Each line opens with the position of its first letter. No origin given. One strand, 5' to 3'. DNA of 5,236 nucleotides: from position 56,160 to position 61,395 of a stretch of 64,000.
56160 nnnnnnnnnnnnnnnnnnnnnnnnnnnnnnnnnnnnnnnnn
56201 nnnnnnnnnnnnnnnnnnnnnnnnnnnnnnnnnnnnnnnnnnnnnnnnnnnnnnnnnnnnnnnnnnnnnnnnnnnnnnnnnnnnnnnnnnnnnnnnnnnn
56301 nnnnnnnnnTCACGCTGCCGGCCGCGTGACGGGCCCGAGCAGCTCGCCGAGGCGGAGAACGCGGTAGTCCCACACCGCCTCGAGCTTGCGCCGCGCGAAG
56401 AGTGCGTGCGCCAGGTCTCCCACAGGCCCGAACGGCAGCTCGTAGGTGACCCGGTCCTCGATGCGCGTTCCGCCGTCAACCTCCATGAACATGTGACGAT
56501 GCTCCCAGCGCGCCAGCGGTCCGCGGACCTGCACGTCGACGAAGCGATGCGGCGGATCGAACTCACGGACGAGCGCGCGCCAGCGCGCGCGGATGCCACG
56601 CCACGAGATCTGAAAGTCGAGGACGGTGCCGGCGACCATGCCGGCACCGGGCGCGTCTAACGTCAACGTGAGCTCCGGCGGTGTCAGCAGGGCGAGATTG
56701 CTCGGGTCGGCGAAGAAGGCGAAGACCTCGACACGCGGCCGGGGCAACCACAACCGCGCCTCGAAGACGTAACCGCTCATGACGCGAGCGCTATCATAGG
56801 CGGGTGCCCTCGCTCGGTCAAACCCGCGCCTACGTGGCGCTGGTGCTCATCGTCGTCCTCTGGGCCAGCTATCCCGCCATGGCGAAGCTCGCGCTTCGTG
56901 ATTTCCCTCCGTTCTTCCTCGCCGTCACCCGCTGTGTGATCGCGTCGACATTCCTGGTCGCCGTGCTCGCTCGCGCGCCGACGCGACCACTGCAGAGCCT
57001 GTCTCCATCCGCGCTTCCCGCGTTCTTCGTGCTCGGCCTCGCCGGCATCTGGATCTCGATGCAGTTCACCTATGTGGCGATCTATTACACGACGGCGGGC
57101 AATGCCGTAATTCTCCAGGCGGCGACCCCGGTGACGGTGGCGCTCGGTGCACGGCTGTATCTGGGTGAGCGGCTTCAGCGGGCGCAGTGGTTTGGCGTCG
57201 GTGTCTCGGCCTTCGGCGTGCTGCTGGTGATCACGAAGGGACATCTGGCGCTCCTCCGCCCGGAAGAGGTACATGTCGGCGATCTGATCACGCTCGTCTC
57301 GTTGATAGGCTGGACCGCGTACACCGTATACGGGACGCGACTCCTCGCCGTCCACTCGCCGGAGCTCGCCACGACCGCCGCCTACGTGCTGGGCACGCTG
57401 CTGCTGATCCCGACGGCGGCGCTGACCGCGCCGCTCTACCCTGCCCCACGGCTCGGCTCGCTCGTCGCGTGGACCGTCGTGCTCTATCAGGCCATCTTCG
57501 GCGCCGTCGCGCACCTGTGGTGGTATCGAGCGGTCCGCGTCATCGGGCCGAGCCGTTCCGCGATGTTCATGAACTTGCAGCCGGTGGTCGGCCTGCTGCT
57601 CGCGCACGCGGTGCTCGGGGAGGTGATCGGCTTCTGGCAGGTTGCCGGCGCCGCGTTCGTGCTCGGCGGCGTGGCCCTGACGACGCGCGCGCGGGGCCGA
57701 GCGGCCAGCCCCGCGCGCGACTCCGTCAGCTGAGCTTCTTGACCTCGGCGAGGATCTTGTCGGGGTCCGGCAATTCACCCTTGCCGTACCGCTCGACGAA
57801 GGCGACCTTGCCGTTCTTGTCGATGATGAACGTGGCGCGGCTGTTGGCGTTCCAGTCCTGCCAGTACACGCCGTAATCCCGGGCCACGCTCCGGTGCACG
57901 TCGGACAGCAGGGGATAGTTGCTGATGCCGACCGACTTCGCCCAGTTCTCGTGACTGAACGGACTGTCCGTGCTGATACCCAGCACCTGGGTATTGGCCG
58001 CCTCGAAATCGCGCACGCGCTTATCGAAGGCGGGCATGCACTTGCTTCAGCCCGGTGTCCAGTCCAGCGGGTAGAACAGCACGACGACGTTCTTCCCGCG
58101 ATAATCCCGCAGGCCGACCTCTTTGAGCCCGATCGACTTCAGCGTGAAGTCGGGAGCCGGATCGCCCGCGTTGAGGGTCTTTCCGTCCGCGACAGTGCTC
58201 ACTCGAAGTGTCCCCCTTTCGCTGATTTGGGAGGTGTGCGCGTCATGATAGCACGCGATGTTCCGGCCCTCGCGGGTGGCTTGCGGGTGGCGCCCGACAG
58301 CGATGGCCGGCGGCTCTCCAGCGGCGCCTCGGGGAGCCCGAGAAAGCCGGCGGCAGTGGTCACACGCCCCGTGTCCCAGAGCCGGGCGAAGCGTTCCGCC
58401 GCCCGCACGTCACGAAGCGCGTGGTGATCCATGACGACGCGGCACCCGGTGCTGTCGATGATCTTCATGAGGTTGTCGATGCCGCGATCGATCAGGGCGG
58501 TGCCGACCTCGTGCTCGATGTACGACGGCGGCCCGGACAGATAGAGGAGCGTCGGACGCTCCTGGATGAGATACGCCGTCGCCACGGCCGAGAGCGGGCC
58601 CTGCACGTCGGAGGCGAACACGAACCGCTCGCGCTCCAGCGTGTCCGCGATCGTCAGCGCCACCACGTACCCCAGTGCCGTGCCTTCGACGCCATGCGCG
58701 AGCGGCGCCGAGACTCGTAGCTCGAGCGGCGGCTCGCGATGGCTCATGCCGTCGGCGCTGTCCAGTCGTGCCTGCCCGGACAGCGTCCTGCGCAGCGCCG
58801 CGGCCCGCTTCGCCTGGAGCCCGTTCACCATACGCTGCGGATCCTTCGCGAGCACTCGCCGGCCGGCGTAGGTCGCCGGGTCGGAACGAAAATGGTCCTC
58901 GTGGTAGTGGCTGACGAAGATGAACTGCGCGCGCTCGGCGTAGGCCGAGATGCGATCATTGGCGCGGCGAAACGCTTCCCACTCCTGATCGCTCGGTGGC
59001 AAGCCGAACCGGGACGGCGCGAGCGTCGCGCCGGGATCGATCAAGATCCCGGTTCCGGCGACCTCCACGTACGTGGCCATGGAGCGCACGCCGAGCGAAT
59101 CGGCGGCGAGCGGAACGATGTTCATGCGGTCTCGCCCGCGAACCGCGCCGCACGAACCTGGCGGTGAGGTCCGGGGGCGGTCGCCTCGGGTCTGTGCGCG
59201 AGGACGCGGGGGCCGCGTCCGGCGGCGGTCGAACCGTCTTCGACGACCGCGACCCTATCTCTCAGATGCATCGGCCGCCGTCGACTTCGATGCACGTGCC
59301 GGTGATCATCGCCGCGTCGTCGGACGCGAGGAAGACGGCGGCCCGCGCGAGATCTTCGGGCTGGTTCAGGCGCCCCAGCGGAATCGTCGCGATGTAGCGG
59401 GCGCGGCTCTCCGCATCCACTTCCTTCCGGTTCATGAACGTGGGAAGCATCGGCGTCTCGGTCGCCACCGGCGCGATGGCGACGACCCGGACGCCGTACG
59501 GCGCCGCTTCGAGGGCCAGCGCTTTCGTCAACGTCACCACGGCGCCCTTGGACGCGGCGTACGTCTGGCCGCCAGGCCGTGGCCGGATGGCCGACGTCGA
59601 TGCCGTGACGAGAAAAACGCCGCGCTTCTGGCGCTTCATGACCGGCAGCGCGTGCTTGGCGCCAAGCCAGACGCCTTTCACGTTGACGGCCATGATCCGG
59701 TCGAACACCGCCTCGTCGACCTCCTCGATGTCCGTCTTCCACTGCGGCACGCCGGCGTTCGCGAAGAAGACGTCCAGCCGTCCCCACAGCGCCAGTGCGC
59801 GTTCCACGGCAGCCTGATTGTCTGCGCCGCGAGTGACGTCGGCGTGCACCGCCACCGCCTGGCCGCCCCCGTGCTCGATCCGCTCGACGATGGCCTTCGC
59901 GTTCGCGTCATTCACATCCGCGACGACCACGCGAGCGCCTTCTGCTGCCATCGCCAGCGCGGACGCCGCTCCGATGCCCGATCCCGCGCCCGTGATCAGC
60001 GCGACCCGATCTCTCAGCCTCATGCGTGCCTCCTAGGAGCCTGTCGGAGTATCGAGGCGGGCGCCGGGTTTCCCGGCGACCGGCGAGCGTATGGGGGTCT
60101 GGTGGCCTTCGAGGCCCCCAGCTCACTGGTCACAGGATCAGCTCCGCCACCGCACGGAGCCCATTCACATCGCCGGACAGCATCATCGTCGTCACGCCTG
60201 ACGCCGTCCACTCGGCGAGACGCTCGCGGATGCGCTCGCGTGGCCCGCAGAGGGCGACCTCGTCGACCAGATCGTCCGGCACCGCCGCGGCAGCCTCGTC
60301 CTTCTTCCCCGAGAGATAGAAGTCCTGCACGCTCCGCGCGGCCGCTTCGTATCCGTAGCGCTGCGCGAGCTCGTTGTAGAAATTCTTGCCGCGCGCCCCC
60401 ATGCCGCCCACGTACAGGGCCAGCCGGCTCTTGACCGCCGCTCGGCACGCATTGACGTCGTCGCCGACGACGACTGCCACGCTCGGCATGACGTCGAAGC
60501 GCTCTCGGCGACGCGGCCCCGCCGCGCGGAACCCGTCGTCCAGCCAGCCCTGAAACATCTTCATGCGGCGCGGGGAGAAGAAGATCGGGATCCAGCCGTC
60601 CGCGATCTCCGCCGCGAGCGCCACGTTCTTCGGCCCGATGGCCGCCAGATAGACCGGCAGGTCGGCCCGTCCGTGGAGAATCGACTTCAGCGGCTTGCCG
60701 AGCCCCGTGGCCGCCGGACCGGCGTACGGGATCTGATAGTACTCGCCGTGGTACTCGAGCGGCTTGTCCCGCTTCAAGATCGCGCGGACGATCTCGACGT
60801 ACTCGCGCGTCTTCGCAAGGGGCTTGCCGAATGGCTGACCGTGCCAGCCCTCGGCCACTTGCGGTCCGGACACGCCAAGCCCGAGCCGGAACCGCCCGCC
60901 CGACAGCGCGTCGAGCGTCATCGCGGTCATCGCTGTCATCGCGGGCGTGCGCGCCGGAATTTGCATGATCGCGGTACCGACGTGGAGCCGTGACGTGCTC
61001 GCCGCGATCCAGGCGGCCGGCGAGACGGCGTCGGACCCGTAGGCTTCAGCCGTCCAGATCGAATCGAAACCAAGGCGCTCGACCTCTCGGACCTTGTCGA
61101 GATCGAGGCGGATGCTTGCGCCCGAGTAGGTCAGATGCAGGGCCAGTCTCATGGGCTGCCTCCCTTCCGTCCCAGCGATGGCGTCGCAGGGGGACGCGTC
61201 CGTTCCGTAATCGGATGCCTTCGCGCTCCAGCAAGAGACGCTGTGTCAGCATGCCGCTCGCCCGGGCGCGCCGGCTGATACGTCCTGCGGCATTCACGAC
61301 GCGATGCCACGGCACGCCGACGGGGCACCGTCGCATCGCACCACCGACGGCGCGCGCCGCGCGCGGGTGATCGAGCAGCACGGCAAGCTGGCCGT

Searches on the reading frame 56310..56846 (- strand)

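Call 58: search_protein_families(library=pfam, proteins=[window:56310-56846:-], max_evalue=0.00001)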
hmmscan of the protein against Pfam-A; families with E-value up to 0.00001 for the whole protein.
window:56310-56846:- (178 aa): 2 families
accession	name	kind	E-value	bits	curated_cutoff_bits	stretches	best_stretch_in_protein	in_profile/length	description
PF03364.25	Polyketide_cyc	-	4e-07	30.8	23.4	1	35-159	2-123/126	Polyketide cyclase / dehydrase and lipid transport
PF10604.15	Polyketide_cyc2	-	5.3e-06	27.2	27.4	1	36-161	12-132/142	Polyketide cyclase / dehydrase and lipid transport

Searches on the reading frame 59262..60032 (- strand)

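Call 58: search_protein_families(library=pfam, proteins=[window:59262-60032:-], max_evalue=0.00001)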
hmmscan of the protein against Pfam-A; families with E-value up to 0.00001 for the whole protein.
window:59262-60032:- (256 aa): 4 families
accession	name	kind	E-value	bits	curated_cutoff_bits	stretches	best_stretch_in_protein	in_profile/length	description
PF13561.12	adh_short_C2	-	8e-60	202.8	27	1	15-253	1-234/236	Enoyl-(Acyl carrier protein) reductase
PF00106.31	adh_short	-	2e-52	177.9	26.6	1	9-198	1-189/195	short chain dehydrogenase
PF08659.16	KR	-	1.1e-10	42.1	22.6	1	11-169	3-160/180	KR domain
PF23441.1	SDR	-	2.2e-10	40.8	27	1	9-253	8-254/258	SDR-like rossmann domain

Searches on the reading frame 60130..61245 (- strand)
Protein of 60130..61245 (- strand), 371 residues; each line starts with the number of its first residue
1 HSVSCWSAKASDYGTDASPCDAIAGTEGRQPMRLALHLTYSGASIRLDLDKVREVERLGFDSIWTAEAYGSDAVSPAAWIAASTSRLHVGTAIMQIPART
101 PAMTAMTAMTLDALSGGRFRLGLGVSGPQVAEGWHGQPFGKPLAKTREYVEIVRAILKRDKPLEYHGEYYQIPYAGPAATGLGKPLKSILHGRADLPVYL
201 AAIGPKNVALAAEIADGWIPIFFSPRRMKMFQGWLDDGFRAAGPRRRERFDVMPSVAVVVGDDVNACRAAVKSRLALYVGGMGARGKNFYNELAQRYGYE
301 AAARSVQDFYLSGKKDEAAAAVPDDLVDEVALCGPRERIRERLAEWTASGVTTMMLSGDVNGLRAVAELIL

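Call 58: search_protein_families(library=pfam, proteins=[window:60130-61245:-], max_evalue=0.00001)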
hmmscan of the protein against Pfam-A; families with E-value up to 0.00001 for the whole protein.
window:60130-61245:- (371 aa): 1 family
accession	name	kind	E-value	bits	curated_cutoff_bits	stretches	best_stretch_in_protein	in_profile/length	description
PF00296.26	Bac_luciferase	-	4.1e-79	266.6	27.9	1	39-352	16-313/314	Luciferase-like monooxygenase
